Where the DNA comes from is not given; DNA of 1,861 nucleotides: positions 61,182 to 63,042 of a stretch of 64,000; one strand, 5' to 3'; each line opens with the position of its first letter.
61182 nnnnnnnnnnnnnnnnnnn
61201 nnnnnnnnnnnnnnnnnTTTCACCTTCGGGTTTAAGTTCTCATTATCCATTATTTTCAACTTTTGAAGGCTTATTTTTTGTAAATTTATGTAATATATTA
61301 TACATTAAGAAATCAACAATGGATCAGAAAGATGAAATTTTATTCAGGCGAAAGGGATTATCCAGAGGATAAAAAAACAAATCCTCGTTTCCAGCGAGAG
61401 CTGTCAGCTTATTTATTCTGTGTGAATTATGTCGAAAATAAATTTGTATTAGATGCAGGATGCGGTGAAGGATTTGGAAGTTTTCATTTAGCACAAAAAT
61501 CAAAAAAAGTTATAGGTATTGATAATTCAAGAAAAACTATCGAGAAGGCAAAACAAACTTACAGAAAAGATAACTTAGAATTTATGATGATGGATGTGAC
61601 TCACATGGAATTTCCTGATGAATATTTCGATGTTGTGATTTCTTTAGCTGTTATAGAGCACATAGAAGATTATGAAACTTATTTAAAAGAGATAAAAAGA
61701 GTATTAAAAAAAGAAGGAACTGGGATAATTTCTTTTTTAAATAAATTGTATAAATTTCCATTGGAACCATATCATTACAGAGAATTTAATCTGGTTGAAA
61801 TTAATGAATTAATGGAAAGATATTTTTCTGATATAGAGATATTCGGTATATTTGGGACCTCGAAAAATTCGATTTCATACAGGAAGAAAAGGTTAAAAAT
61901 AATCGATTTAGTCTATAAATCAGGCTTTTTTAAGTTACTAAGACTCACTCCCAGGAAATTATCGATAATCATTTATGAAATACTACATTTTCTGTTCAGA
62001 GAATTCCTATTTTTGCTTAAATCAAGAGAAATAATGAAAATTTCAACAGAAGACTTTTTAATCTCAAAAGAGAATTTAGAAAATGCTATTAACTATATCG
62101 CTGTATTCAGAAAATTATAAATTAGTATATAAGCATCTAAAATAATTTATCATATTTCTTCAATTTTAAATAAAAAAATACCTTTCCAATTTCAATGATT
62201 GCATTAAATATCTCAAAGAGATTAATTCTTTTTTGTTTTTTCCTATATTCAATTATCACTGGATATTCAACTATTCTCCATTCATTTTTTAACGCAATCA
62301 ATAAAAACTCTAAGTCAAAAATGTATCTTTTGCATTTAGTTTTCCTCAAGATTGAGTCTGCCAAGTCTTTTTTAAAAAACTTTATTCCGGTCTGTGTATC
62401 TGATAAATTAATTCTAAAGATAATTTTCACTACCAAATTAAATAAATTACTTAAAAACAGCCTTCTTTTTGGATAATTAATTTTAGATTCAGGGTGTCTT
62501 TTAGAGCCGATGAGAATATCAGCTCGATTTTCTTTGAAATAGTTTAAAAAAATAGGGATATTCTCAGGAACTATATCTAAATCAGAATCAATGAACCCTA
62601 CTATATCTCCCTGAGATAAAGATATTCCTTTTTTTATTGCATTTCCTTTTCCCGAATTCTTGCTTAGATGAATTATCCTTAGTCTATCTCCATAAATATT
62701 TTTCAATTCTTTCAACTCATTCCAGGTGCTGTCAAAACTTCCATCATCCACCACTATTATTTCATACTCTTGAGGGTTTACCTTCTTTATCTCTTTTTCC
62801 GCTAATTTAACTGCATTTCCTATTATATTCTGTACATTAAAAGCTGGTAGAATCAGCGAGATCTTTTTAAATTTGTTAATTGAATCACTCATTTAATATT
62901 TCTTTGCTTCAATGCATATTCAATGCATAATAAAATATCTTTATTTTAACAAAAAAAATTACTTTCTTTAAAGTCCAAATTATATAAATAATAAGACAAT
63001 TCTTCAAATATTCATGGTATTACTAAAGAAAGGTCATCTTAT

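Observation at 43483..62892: ~19 kb envelope glycosylation island: Arn/Gtr-like polyprenyl-phosphate sugar pathway feeding four paralogous giant GT-C/TPR (TMTC-like) transferases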

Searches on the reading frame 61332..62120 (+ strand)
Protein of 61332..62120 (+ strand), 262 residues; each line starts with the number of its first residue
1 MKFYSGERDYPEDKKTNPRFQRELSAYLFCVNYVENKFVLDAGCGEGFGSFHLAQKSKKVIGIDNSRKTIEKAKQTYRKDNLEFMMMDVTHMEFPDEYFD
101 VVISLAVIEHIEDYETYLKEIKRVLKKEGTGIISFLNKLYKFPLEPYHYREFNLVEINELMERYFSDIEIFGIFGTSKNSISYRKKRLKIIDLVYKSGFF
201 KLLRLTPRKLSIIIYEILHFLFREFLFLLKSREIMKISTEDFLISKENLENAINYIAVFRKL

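Call 5: search_protein_families(library=pfam, proteins=[window:61332-62120:+], max_evalue=0.01)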
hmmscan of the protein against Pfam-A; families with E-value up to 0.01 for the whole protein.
window:61332-62120:+ (262 aa): 19 families
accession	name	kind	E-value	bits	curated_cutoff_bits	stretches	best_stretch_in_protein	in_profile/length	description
PF08241.18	Methyltransf_11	-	3.6e-26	92.1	21.2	1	40-132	1-94/95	Methyltransferase domain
PF13847.12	Methyltransf_31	-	1.1e-23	84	27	1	36-147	4-120/145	Methyltransferase domain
PF13649.12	Methyltransf_25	-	5.9e-23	81.8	27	1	39-129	1-97/97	Methyltransferase domain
PF08242.18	Methyltransf_12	-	2.2e-14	54.4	30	1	40-129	1-96/98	Methyltransferase domain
PF13489.12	Methyltransf_23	-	8.1e-14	52.1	27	1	36-138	23-121/164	Methyltransferase domain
PF08003.17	Methyltransf_9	-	8.2e-09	35.3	23.8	1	33-133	113-217/315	Protein of unknown function (DUF1698)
PF02353.26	CMAS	-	1.6e-08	34.7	27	1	37-132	64-163/273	Mycolic acid cyclopropane synthetase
PF01209.24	Ubie_methyltran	-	1.8e-08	34.5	20.1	1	31-130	43-148/233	ubiE/COQ5 methyltransferase family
PF03848.20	TehB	-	4.6e-07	29.9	20.4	1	25-113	20-110/193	Tellurite resistance protein TehB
PF05175.20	MTS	-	1.9e-06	28.1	23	1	35-104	31-104/170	Methyltransferase small domain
PF07021.18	MetW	-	2.1e-05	24.7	21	1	39-137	17-111/193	Methionine biosynthesis protein MetW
PF05219.18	DREV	-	4.2e-05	23.2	26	1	19-137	77-190/265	DREV methyltransferase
PF06325.19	PrmA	-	8.5e-05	22.6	22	1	36-134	162-259/296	Ribosomal protein L11 methyltransferase (PrmA)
PF00398.26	RrnaAD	-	0.00018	21.2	24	1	32-111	27-107/263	Ribosomal RNA adenine dimethylase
PF13679.12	Methyltransf_32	-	0.00021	21.7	27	1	35-86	25-86/143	Methyltransferase domain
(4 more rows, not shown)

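Call 7: search_protein_families(library=ncbifam, proteins=[window:61332-62120:+], max_evalue=0.01)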
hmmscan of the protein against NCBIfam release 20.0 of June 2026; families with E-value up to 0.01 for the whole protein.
window:61332-62120:+ (262 aa): 65 families (the best 25 are shown)
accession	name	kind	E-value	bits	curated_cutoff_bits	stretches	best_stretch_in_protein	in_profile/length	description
TIGR01983.1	UbiG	equivalog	7.3e-20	71.2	102.95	1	32-139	46-157/228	bifunctional 2-polyprenyl-6-hydroxyphenol methylase/3-demethylubiquinol 3-O-methyltransferase UbiG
NF045667.1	MTase_DVU1556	equivalog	6.7e-18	64.9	155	1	33-134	20-120/213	DVU_1556 family methyltransferase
TIGR02072.1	BioC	equivalog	9e-18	65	184.95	1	22-135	17-134/244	malonyl-ACP O-methyltransferase BioC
NF045882.1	PLipidMtase_Leg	equivalog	5.6e-16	58.9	390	1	25-173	32-179/207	phospholipid N-methyltransferase PmtA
NF043040.1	corrin_prot_MT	hypoth_equivalog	8e-15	54.8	180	1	34-133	39-147/216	corrinoid protein-associated methyltransferase CpaM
NF008823.0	PRK11873.1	subfamily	4.3e-14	52.7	263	1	37-136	79-184/272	arsenite methyltransferase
NF041536.1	ArsM_DUF2284_UU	exception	6.4e-14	51.1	575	1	36-131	77-178/459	arsenite methyltransferase/DUF2284 domain selenoprotein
NF047649.1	MTase_UXPK_star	exception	6.5e-14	51.6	460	1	38-132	80-180/283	methyltransferase/UXPK-star double selenoprotein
NF041537.1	ArsM_AhpD_UU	exception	1.2e-13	50.6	510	1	36-133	77-180/345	arsenite methyltransferase/AhpD domain selenoprotein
NF001244.0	PRK00216.1-5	equivalog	1.9e-13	50.3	216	1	35-138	48-158/236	bifunctional demethylmenaquinone methyltransferase/2-methoxy-6-polyprenyl-1,4-benzoquinol methylase UbiE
TIGR01934.1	MenG_MenH_UbiE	subfamily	5.5e-13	48.7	158.35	1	34-133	38-141/223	ubiquinone/menaquinone biosynthesis methyltransferase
NF011650.0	PRK15068.1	equivalog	8.7e-13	47.8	209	1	32-133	119-225/324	tRNA 5-methoxyuridine(34)/uridine 5-oxyacetic acid(34) synthase CmoB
TIGR02021.1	BchM-ChlM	equivalog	3.6e-12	46.2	158.9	1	36-115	55-137/218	magnesium protoporphyrin IX methyltransferase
TIGR00452.1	TIGR00452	equivalog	8.7e-12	44.5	275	1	33-133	115-219/316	tRNA 5-methoxyuridine(34)/uridine 5-oxyacetic acid(34) synthase CmoB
NF045825.1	FAmtase_mtf2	equivalog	1.5e-11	44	400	1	34-130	57-155/248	fatty-acid O-methyltransferase Mtf2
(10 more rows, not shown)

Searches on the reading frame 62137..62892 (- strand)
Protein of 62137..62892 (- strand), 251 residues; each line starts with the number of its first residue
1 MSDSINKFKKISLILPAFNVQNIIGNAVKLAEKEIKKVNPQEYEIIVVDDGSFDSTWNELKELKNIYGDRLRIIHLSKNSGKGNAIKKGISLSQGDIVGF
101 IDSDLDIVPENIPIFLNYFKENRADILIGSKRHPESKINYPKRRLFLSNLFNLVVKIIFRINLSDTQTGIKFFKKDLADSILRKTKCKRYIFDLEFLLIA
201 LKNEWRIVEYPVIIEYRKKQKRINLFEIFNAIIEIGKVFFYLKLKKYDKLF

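Call 5: search_protein_families(library=pfam, proteins=[window:62137-62892:-], max_evalue=0.01)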
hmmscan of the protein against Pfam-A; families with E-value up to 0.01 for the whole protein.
window:62137-62892:- (251 aa): 3 families
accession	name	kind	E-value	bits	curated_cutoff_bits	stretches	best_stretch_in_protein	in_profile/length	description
PF00535.33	Glycos_transf_2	-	1.7e-30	106.6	23.3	1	12-180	1-166/168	Glycosyl transferase family 2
PF13641.12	Glyco_tranf_2_3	-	3.2e-09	37.6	27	1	11-127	3-119/230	Glycosyltransferase like family 2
PF10111.15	Glyco_tranf_2_2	-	1.3e-05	25.3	27.3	1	36-111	23-98/276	Glycosyltransferase like family 2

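Call 7: search_protein_families(library=ncbifam, proteins=[window:62137-62892:-], max_evalue=0.01)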
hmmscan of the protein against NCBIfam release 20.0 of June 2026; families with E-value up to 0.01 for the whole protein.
window:62137-62892:- (251 aa): 25 families
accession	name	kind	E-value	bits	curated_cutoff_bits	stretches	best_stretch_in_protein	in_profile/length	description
NF047588.1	GlcsyltransPgfSStrep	equivalog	2e-21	76.5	500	1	10-202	2-187/308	glycosyltransferase PgfS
TIGR03937.1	PgaC_IcaA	equivalog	1.6e-17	63.6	422.3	1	5-121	41-152/407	poly-beta-1,6-N-acetyl-D-glucosamine synthase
NF007986.1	PRK10714.1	equivalog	2.7e-17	62.8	529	1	5-188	2-179/316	undecaprenyl-phosphate 4-deoxy-4-formamido-L-arabinose transferase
NF010496.0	PRK13915.1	equivalog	5.4e-16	58.5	262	1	9-106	31-128/307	glucosyl-3-phosphoglycerate synthase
NF041875.1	EPS_EpsD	equivalog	2e-15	57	370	1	12-141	2-126/325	exopolysaccharide biosynthesis glycosyltransferase EpsD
NF058614.1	PPMAGASynPpgS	equivalog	4.2e-15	55.8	370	1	12-218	3-200/226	polyprenyl-phospho-N-acetylgalactosaminyl synthase PpgS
NF047683.1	TeichurnBiosyTuaG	equivalog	5.6e-14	52.4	400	1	8-123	5-115/252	teichuronic acid biosynthesis protein TuaG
NF007482.0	PRK10073.1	equivalog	4.7e-12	45.5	423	1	6-127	3-118/334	glycosyltransferase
TIGR04182.1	glyco_TIGR04182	equivalog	9.6e-12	44.9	325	1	12-229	3-205/293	S-layer glycoprotein N-glycosyltransferase AglJ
NF007453.0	PRK10018.1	equivalog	6.7e-10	39.1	382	1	10-121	7-113/280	colanic acid biosynthesis glycosyltransferase WcaA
TIGR04017.1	WcaA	equivalog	4.1e-09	36.4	495.75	1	10-121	6-112/279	colanic acid biosynthesis glycosyltransferase WcaA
TIGR03111.1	glyc2_xrt_Gpos1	hypoth_equivalog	4.5e-09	35.6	363.95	1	3-123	43-160/439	TIGR03111 family XrtG-associated glycosyltransferase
TIGR03965.1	mycofact_glyco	equivalog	1.7e-08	33.8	280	1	9-109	74-169/467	mycofactocin biosynthesis glycosyltransferase MftF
NF038302.1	EPS_HpsE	equivalog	1.3e-07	31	300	1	11-137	3-129/307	hormogonium polysaccharide biosynthesis glycosyltransferase HpsE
TIGR04283.1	glyco_like_mftF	equivalog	2.4e-07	30.6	182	1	11-109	1-87/221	TIGR04283 family arsenosugar biosynthesis glycosyltransferase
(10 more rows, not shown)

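Call 77: search_solved_structures(query=window:62137-62892:-, max_evalue=0.00001)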
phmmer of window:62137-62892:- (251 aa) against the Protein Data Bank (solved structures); distinct sequences matched with E-value up to 0.00001: 19.
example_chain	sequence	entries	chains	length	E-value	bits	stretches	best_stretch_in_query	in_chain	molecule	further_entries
5mlz_A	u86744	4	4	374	4.8e-15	58.9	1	9-183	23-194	Dolichol monophosphate mannose synthase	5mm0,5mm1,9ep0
9hwj_A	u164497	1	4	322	8.7e-13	51.5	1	5-182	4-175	Undecaprenyl-phosphate 4-deoxy-4-formamido-L-arabinose transferase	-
6h1j_A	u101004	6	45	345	7.1e-12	48.5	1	7-203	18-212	Probable ss-1,3-N-acetylglucosaminyltransferase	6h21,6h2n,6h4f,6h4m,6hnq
8bz4_A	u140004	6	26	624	3.2e-11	46.4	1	7-131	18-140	Glycosyltransferase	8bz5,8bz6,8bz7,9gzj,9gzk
8bz8_A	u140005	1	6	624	3.2e-11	46.4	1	7-131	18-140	Glycosyltransferase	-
5eke_A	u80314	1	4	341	8.6e-11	45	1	10-190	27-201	Uncharacterized glycosyltransferase sll0501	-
9bhc_C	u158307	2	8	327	8.8e-11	45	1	8-190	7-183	Undecaprenyl-phosphate 4-deoxy-4-formamido-L-arabinose transferase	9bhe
8vxh_A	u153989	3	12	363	1.1e-10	44.6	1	8-190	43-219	Undecaprenyl-phosphate 4-deoxy-4-formamido-L-arabinose transferase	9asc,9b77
5ekp_C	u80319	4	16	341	1.3e-10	44.4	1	10-174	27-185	Uncharacterized glycosyltransferase sll0501 | Glycosyltransferase sll0501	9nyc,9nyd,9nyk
9nye_A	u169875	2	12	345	1.4e-10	44.3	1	10-174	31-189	Glycosyltransferase sll0501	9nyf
2z87_A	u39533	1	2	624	1.9e-10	43.9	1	5-122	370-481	Chondroitin synthase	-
2z86_A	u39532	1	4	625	1.9e-10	43.9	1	5-122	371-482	Chondroitin synthase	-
6p61_A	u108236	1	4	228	2.3e-07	33.8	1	6-116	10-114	Glycosyltransferase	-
5tze_C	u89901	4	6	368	4.6e-07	32.8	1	10-129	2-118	Glycosyl transferase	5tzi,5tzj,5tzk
5tz8_A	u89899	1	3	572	8.1e-07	32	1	10-129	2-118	Glycosyl transferase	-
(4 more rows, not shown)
